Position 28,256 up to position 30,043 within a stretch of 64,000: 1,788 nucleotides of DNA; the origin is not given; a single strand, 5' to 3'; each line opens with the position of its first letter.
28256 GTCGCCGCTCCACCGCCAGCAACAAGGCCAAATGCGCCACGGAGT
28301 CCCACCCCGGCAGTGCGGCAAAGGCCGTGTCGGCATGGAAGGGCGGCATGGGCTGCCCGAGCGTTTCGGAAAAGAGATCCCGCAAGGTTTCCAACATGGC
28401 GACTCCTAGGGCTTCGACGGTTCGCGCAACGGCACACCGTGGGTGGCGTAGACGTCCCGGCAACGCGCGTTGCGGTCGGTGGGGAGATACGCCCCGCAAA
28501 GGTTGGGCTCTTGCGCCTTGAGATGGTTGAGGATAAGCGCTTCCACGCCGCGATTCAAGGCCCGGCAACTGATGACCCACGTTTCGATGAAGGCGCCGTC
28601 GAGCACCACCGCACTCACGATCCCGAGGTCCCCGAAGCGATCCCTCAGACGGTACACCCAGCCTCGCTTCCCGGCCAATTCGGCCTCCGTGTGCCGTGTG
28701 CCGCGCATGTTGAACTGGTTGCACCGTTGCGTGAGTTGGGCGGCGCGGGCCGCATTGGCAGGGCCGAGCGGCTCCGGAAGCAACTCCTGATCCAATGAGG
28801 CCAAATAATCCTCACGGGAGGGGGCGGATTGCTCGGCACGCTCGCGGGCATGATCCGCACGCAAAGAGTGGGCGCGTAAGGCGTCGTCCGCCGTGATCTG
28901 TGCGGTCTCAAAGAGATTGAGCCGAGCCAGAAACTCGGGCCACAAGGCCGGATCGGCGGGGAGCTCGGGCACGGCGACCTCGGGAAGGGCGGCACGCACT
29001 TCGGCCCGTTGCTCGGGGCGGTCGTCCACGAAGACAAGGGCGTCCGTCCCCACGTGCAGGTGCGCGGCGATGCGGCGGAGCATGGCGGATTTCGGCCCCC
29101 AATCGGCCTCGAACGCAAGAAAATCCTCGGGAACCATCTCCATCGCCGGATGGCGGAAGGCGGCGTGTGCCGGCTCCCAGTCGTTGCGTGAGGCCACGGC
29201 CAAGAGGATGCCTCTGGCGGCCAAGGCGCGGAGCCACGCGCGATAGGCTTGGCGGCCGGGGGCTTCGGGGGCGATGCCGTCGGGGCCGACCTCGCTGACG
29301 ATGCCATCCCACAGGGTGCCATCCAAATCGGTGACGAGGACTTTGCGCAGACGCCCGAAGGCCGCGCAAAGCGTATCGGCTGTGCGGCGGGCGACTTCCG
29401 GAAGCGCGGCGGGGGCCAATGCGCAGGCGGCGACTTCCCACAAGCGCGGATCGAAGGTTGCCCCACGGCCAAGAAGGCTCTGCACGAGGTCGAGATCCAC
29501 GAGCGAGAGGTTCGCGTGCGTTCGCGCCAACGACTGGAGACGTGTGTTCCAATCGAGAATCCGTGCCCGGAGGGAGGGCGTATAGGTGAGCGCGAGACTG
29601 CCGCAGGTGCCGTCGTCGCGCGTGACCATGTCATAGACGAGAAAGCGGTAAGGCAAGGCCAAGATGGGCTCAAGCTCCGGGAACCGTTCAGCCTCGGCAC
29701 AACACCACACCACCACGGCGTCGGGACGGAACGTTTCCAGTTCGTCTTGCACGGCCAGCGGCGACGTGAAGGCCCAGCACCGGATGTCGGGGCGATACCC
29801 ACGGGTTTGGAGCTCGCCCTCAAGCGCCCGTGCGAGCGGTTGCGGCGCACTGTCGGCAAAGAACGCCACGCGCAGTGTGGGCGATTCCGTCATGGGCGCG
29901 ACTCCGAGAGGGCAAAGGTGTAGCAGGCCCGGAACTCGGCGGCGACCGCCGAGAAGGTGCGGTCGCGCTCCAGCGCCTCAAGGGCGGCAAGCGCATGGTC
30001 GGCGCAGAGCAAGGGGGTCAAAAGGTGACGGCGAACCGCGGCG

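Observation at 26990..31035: GT4 / FkbH-like / ACP / KAS-III / ACP cluster directly upstream of, and co-oriented with, the giant secreted protein gene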

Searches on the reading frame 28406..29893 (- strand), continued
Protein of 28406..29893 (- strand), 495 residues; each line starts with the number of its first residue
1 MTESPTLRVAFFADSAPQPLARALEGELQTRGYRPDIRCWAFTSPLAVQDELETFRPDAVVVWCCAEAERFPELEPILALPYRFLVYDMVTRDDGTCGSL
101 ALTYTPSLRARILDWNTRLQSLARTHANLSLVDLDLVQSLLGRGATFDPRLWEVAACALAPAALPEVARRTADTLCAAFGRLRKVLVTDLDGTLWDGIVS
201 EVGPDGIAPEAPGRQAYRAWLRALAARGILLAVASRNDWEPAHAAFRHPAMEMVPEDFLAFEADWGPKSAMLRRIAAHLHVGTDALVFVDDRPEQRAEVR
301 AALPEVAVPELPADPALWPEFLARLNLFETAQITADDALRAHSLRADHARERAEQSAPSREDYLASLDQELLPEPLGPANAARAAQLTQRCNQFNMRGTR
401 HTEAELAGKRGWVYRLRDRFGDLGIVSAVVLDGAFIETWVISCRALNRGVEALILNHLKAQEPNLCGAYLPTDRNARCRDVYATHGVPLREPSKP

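Call 52: predict_structure(alignment_id=A4)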
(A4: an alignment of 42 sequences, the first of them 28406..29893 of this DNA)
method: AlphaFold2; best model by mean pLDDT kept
length: 495 residues; sequences in the alignment: 42
mean_pLDDT: 94.7   pTM: 0.84
mean pLDDT of the five models: 94.7, 94.7, 93.5, 93.4, 92.9
residues with pLDDT >= 90: 449; 70-90: 41; 50-70: 4; < 50: 1
segments of 3 or more residues with pLDDT < 50: none
pLDDT, mean of each block of 10 residues (from residue 1): 88 98 97 96 98 98 96 97 97 94 95 97 94 95 95 96 97 90 93 96 96 96 93 97 97 96 97 96 96 98 97 96 89 78 89 94 95 98 96 93 97 97 96 97 93 97 96 94 96 65
secondary structure, 60 per line:
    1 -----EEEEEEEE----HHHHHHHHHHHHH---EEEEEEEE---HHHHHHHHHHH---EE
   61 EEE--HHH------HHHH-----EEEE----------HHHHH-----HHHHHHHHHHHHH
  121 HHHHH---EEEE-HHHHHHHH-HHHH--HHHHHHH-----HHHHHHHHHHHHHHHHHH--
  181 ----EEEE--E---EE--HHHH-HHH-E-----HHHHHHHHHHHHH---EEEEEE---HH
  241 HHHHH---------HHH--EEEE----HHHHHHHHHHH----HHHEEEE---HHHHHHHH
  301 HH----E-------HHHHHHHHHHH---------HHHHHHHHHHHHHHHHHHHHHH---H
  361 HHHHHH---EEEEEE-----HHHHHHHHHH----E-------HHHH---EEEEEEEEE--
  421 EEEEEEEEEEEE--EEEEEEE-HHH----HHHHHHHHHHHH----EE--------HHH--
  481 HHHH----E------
elements in order: E6-13 H18-30 E34-41 H45-55 E59-63 H75-78 E84-87 H98-102 H108-125 E129-132 H134-141 H143-146 H149-155 H161-178 E185-188 H199-202 H214-226 E230-235 H239-245 E260-263 H268-278 E286-289 H293-302 H315-325 H335-356 H360-366 E370-375 H381-390 H403-406 E410-418 E421-432 E435-441 H450-461 H481-484

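Call 58: search_dna_similar(query=window:28406-29893:-, collection=plasmids, mode=protein, max_rows=40, max_evalue=1e-10)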
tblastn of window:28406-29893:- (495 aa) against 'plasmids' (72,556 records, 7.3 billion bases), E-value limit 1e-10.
Records with a match: 184; places in all: 187; records where one place covers at least 80% of the query: 0.
Best place of each record, by identity: <60% 184.
By first word of the organism name: Bacillus 52; Sinorhizobium 40; Streptomyces 38; Ralstonia 15; Rhodococcus 5; Rhizobium 4; Methylosinus 2; Burkholderia 2; Erwinia 2; Streptantibioticus 2; and 21 more.
By predicted mobility (MOB-suite, as given by PLSDB): non-mobilizable 122; mobilizable 57; conjugative 5.
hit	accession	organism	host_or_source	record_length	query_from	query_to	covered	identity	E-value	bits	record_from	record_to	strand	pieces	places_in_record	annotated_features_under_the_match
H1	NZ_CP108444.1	Streptomyces sp. NBC_01276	-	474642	114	486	75%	37.3%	2e-40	163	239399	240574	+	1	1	HAD-IIIC family phosphatase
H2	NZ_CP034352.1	Streptomyces sp. W1SF4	-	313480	114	486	75%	36.8%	1e-35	149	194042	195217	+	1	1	HAD-IIIC family phosphatase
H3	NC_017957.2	Tistrella mobilis KA081020-065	-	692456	148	486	68%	40.2%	5e-43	171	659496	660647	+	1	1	HAD-IIIC family phosphatase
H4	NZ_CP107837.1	Streptomyces sp. NBC_00523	-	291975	144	486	69%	39.4%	7e-44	173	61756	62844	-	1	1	HAD-IIIC family phosphatase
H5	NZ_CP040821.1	Paroceanicella profunda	Cell culture,Deep seawater from Mariana ...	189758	174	486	63%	41.3%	7e-46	179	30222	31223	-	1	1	HAD-IIIC family phosphatase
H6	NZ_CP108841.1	Streptomyces chartreusis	-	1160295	148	495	70%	36.5%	1e-35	149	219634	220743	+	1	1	none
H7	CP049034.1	Rhodobacteraceae bacterium SC52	Apostichopus japonicus,pure ...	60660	142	486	70%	36.6%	2e-46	181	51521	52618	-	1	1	HAD-IIIC family phosphatase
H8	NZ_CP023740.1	Methylosinus trichosporium OB3b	isolate,soil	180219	177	486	63%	40.6%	1e-46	181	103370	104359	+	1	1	HAD-IIIC family phosphatase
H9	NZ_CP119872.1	Methylosinus trichosporium OB3b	Whole Organism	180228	177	486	63%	40.6%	1e-46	181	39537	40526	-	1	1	HAD-IIIC family phosphatase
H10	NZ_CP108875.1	Streptomyces sp. NBC_00826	-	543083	169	486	64%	39.1%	8e-44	173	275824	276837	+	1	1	HAD-IIIC family phosphatase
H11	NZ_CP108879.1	Streptomyces sp. NBC_00822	-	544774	169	486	64%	39.1%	8e-44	173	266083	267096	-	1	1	HAD-IIIC family phosphatase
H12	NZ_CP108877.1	Streptomyces sp. NBC_00825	-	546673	169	486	64%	39.1%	8e-44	173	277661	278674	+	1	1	HAD-IIIC family phosphatase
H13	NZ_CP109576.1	Streptomyces sp. NBC_01369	-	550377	169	486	64%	39.1%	8e-44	173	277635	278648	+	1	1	HAD-IIIC family phosphatase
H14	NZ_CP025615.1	Niveispirillum cyanobacteriorum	sing cell,cyanobacterial aggregates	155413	148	482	68%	36.2%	2e-44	175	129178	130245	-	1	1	HAD-IIIC family phosphatase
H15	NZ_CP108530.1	Streptomyces sp. NBC_01224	-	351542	183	479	60%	40.7%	9e-39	158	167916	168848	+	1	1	HAD-IIIC family phosphatase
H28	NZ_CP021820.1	Sinorhizobium meliloti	Medicago truncatula,Single Cell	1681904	172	489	64%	33.9%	1e-37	155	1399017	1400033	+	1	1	none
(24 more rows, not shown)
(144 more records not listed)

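Call 59: get_annotated_region(hit=H1, flank=7000)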
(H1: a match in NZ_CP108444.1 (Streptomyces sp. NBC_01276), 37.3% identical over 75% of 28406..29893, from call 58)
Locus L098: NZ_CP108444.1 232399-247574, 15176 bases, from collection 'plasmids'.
description: Streptomyces sp. NBC_01276 plasmid unnamed2, complete sequence
organism: Streptomyces sp. NBC_01276 (NCBI taxid 2903808)
taxonomy: Bacteria; Actinomycetota; Actinomycetes; Kitasatosporales; Streptomycetaceae; Streptomyces; Streptomyces sp. NBC 01276
host: -; source: -; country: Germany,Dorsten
typing (MOB-suite, as given by PLSDB): non-mobilizable; replicon rep_cluster_1789
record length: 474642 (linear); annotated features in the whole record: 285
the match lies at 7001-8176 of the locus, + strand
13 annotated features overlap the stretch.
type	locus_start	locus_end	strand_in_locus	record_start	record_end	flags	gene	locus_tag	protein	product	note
CDS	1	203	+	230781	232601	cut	-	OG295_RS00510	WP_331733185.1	fatty acyl-AMP ligase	-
CDS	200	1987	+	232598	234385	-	-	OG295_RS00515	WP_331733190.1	acyl-CoA dehydrogenase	-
CDS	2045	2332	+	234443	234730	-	-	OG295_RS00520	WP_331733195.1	acyl carrier protein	-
CDS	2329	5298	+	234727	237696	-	-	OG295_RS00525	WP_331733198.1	beta-ketoacyl synthase N-terminal-like domain-containing protein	-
CDS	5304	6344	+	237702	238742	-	-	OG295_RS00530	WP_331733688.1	3-oxoacyl-ACP synthase III family protein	-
CDS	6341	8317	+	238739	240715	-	-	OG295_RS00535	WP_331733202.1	HAD-IIIC family phosphatase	-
CDS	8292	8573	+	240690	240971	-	-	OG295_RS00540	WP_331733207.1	acyl carrier protein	-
CDS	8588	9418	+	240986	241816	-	-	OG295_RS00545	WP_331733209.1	4'-phosphopantetheinyl transferase superfamily protein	-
CDS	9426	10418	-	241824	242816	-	-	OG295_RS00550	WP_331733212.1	AfsA-related hotdog domain-containing protein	-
CDS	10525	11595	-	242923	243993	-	-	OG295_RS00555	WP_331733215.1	LuxR C-terminal-related transcriptional regulator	GO:0006355 - regulation of DNA-templated transcription [Evidence IEA]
CDS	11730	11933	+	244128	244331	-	-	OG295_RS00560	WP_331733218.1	hypothetical protein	-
CDS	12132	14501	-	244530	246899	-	-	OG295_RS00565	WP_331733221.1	AAA family ATPase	-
CDS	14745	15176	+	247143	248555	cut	-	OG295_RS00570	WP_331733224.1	MFS transporter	GO:0055085 - transmembrane transport [Evidence IEA]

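Call 60: get_annotated_region(hit=H4, flank=7000)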
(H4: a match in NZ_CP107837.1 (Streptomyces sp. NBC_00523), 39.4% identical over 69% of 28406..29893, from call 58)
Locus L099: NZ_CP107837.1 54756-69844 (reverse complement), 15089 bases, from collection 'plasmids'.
description: Streptomyces sp. NBC_00523 plasmid unnamed1, complete sequence
organism: Streptomyces sp. NBC_00523 (NCBI taxid 2975765)
taxonomy: Bacteria; Actinomycetota; Actinomycetes; Kitasatosporales; Streptomycetaceae; Streptomyces; Streptomyces sp. NBC 00523
host: -; source: -; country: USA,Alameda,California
typing (MOB-suite, as given by PLSDB): non-mobilizable
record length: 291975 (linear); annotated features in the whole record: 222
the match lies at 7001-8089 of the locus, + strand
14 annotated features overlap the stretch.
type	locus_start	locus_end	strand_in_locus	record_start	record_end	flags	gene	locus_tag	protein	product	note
CDS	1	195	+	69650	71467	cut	-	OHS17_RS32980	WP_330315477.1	fatty acyl-AMP ligase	-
CDS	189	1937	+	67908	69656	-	-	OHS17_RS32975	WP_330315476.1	acyl-CoA dehydrogenase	-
CDS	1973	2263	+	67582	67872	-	-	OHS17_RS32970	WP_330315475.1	acyl carrier protein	-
CDS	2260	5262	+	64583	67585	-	-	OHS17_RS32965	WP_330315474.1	beta-ketoacyl synthase N-terminal-like domain-containing protein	-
CDS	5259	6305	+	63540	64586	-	-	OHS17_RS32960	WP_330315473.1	3-oxoacyl-ACP synthase III family protein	-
CDS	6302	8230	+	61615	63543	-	-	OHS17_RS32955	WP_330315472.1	HAD-IIIC family phosphatase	-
CDS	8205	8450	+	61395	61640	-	-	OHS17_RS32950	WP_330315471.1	acyl carrier protein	GO:0006633 - fatty acid biosynthetic process [Evidence IEA]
CDS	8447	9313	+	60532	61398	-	-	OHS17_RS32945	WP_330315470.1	4'-phosphopantetheinyl transferase superfamily protein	-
CDS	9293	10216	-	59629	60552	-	-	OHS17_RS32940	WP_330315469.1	AfsA-related hotdog domain-containing protein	-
CDS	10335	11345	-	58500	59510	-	-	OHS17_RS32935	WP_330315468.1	helix-turn-helix transcriptional regulator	GO:0006355 - regulation of DNA-templated transcription [Evidence IEA]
CDS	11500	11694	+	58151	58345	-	-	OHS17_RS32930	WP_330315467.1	hypothetical protein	-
CDS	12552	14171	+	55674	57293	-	-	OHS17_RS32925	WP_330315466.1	acyl-CoA carboxylase subunit beta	-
CDS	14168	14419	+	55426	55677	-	-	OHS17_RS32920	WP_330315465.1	acyl-CoA carboxylase epsilon subunit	-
CDS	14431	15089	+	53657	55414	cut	-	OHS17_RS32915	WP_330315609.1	biotin carboxylase N-terminal domain-containing protein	-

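Call 72: fold_search(model_id=the predicted structure, library=pdb)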
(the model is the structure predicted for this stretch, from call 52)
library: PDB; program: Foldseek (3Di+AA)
matches with E <= 10: 1632; with E <= 0.001: 12
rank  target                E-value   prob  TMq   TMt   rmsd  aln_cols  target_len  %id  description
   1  3slr                  7.1e-30  1.00  0.59  0.76   4.6       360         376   30  Crystal structure of N-terminal part of the protein BF1531 from Bacteroides fragilis containing phosphatase domain compl (released 2011-07-20)
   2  1u7p_A                9.1e-06  1.00  0.22  0.63   5.1       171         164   21  X-ray Crystal Structure of the Hypothetical Phosphotyrosine Phosphatase MDP-1 of the Haloacid Dehalogenase Superfamily (released 2004-10-19)
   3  1u7p_C                1.5e-05  1.00  0.24  0.66   4.3       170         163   22  X-ray Crystal Structure of the Hypothetical Phosphotyrosine Phosphatase MDP-1 of the Haloacid Dehalogenase Superfamily (released 2004-10-19)
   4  1u7p_D                2.1e-05  1.00  0.23  0.66   4.5       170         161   22  X-ray Crystal Structure of the Hypothetical Phosphotyrosine Phosphatase MDP-1 of the Haloacid Dehalogenase Superfamily (released 2004-10-19)
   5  1u7p_B                4.3e-05  1.00  0.23  0.66   4.2       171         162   22  X-ray Crystal Structure of the Hypothetical Phosphotyrosine Phosphatase MDP-1 of the Haloacid Dehalogenase Superfamily (released 2004-10-19)
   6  1u7o                  5.0e-05  1.00  0.24  0.69   3.9       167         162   23  Magnesium Dependent Phosphatase 1 (MDP-1) (released 2004-10-26)
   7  2wm8                  6.3e-05  1.00  0.24  0.64   5.1       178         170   21  Crystal structure of human magnesium-dependent phosphatase 1 of the haloacid dehalogenase superfamily (MGC5987) (released 2009-07-28)
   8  8syd_B                3.1e-04  0.95  0.18  0.22  20.4       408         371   12  X-ray crystal structure of UDP-2,3-diacetamido-2,3-dideoxy-glucuronic acid-2-epimerase from Thermus thermophilus strai (released 2023-09-13)
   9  7rz4_A                4.1e-04  0.60  0.16  0.09  25.5       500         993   11  Structure of the complex of AMPA receptor GluA2 with auxiliary subunit TARP gamma-5 bound to competitive antagonist ZK (released 2021-10-27)
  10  7rz4_B                6.5e-04  0.57  0.16  0.10  25.2       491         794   11  Structure of the complex of AMPA receptor GluA2 with auxiliary subunit TARP gamma-5 bound to competitive antagonist ZK (released 2021-10-27)
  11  8sfy                  8.2e-04  0.75  0.16  0.18  20.9       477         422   10  Crystal structure of TuUGT202A2 (Tetur22g00270) in complex with UDP-glucose (released 2023-09-13)
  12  6njl_A                9.2e-04  0.57  0.16  0.11  25.4       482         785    8  Architecture and subunit arrangement of native AMPA receptors (released 2019-04-24)
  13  4xrp_A                1.2e-03  0.94  0.20  0.29  19.1       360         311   12  Structure of the Pnkp1/Rnl/Hen1 RNA repair complex (released 2015-04-22)
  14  4u5c_A                1.6e-03  0.41  0.14  0.10  25.2       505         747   10  Crystal structure of GluA2, con-ikot-ikot snail toxin, partial agonist FW and postitive modulator (R,R)-2b complex (released 2014-08-13)
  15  7ch3_A                1.7e-03  0.85  0.18  0.19  17.1       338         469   12  Crystal structure of Arabinose isomerase from hyper thermophilic bacterium Thermotoga maritima (TMAI) triple mutant (K (released 2021-10-20)
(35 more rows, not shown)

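Call 74: get_annotated_region(hit=H28, flank=6000)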
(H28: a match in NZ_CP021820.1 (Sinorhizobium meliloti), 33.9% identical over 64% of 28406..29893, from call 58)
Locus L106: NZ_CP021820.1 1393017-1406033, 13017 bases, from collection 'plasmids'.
description: Sinorhizobium meliloti strain M162 plasmid psymB, complete sequence
organism: Sinorhizobium meliloti (NCBI taxid 382)
taxonomy: Bacteria; Pseudomonadota; Alphaproteobacteria; Hyphomicrobiales; Rhizobiaceae; Sinorhizobium; Sinorhizobium meliloti
host: -; source: Medicago truncatula,Single Cell; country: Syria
typing (MOB-suite, as given by PLSDB): mobilizable; relaxase MOBQ
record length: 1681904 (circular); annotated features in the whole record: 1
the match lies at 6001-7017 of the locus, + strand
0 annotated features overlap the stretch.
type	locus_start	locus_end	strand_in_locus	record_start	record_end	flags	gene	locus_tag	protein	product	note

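Call 81: find_encoding_contigs(protein=P0070, flank=8000, max_places=1)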
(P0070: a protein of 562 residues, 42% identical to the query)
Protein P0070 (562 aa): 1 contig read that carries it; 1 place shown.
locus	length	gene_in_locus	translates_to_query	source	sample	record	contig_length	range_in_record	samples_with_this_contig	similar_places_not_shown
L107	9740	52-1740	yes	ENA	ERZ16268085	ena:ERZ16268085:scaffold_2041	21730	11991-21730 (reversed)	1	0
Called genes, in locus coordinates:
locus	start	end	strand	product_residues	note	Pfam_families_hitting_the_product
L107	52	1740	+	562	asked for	PF21211:FkbH_N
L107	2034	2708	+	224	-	PF07589:PEP_exosort_dom (weak)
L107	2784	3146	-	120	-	PF02261:Asp_decarbox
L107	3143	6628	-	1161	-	PF00930:DPPIV_N (faint), PF26549:Tricorn_N, PF07676:PD40 (weak), PF25174:Beta-prop_THOC3 (faint), PF26550:Tricorn_2nd, PF14684:Tricorn_C1 (weak), PF17820:PDZ_6 (weak), PF03572:Peptidase_S41, +2 more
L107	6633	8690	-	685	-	PF00664:ABC_membrane, PF00005:ABC_tran, PF02463:SMC_N (weak)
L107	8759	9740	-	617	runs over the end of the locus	PF00682:HMGL-like, PF02436:PYC_OADA, PF00364:Biotin_lipoyl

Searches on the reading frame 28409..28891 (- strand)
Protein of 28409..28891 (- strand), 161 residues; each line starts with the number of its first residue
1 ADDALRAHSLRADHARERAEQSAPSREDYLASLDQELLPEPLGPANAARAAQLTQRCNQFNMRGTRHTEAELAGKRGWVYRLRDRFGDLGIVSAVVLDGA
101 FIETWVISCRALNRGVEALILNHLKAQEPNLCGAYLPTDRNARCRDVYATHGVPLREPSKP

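Call 70: search_protein_families(library=pfam, proteins=[window:28409-28891:-], max_evalue=10)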
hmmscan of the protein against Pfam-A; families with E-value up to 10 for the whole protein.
window:28409-28891:- (161 aa): 0 families

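Call 87: search_solved_structures(query=A6, max_evalue=10, show_alignments=2)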
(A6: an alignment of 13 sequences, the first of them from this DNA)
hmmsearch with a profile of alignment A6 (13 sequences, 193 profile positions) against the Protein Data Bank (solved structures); distinct sequences matched with E-value up to 10: 2.
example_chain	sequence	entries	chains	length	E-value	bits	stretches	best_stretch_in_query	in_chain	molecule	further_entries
1yx0_A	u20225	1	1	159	0.42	13.2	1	117-171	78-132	hypothetical protein ysnE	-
4uzm_A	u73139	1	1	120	2.1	11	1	10-73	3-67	PUTATIVE MEMBRANE PROTEIN IGAA HOMOLOG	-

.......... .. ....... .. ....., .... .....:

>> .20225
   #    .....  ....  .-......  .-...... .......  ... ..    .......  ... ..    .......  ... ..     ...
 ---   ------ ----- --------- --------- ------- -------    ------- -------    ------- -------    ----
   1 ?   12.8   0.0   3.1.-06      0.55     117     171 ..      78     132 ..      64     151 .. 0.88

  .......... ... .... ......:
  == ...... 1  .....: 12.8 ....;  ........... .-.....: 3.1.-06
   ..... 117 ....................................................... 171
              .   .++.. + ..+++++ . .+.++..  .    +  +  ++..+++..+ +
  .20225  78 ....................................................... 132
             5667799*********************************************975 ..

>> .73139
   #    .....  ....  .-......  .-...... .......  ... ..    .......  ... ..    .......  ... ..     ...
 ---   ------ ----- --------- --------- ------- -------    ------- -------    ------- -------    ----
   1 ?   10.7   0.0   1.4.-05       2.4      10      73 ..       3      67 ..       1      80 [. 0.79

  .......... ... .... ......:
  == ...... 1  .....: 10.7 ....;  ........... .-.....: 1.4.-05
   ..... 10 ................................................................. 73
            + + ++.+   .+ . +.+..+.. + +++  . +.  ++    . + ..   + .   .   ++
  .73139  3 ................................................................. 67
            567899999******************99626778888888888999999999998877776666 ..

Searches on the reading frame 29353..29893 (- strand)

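Call 70: search_protein_families(library=pfam, proteins=[window:29353-29893:-], max_evalue=10)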
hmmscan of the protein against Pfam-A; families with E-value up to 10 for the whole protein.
window:29353-29893:- (180 aa): 1 family
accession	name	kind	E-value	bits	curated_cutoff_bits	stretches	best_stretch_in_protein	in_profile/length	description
PF21211.3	FkbH_N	-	4.7e-13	49.9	27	2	83-176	99-192/192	FkbH, N-terminal domain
